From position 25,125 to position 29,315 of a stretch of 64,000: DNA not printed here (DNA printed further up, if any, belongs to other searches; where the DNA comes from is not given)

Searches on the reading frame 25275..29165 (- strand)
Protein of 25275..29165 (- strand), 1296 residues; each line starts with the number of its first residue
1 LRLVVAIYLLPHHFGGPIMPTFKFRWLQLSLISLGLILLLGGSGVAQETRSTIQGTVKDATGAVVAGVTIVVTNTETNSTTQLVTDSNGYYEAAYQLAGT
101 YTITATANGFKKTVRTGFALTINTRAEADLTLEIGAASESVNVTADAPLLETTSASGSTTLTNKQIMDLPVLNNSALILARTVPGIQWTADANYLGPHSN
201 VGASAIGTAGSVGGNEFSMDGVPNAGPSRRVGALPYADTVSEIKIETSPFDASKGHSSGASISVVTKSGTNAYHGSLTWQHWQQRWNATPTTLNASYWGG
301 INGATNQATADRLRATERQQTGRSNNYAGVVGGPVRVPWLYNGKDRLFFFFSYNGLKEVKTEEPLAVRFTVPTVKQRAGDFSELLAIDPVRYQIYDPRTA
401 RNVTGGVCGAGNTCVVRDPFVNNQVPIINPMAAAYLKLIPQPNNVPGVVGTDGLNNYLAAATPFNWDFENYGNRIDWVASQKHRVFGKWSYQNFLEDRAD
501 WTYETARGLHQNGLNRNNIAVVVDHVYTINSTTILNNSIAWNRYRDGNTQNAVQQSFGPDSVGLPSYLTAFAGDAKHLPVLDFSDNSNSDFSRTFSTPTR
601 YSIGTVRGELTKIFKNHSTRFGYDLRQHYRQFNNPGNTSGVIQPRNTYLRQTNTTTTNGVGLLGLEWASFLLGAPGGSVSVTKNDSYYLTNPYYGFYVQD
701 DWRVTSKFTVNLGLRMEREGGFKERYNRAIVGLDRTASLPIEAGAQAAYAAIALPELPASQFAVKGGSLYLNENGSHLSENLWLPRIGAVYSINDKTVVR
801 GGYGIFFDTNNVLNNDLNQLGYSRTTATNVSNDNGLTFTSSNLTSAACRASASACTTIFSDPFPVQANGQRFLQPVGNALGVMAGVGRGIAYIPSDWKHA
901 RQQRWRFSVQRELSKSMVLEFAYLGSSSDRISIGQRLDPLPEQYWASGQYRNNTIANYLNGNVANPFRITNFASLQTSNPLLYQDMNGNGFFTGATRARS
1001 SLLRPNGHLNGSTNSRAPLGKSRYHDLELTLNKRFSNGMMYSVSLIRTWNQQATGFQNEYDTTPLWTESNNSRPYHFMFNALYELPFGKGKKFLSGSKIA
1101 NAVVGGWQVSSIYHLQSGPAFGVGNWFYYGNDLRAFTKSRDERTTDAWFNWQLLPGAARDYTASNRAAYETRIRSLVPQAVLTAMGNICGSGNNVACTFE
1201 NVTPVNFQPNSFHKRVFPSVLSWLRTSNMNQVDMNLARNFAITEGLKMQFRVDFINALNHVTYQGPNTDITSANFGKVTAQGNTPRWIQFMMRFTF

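Call 8: search_protein_families(library=pfam, proteins=[window:25275-29165:-])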
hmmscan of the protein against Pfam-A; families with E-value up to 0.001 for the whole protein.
window:25275-29165:- (1296 aa): 6 families
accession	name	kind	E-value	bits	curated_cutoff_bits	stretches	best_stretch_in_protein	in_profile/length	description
PF25183.1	OMP_b-brl_4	-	4e-137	459.3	30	1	265-1289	1-838/838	Outer membrane beta barrel domain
PF13620.12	CarboxypepD_reg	-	1.1e-17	64.5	32.3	1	52-133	1-82/82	Carboxypeptidase regulatory-like domain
PF13715.12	CarbopepD_reg_2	-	1.9e-07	31.4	32.2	1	53-115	1-60/88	CarboxypepD_reg-like domain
PF00593.30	TonB_dep_Rec_b-barrel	-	3.2e-06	27.7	27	1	528-822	8-251/436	TonB dependent receptor-like, beta-barrel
PF02369.22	Big_1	-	2.7e-05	24.6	34.9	1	49-116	17-90/93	Bacterial Ig-like domain (group 1)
PF17210.9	SdrD_B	-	0.00098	19.7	29.7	1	57-115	16-75/112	SdrD B-like domain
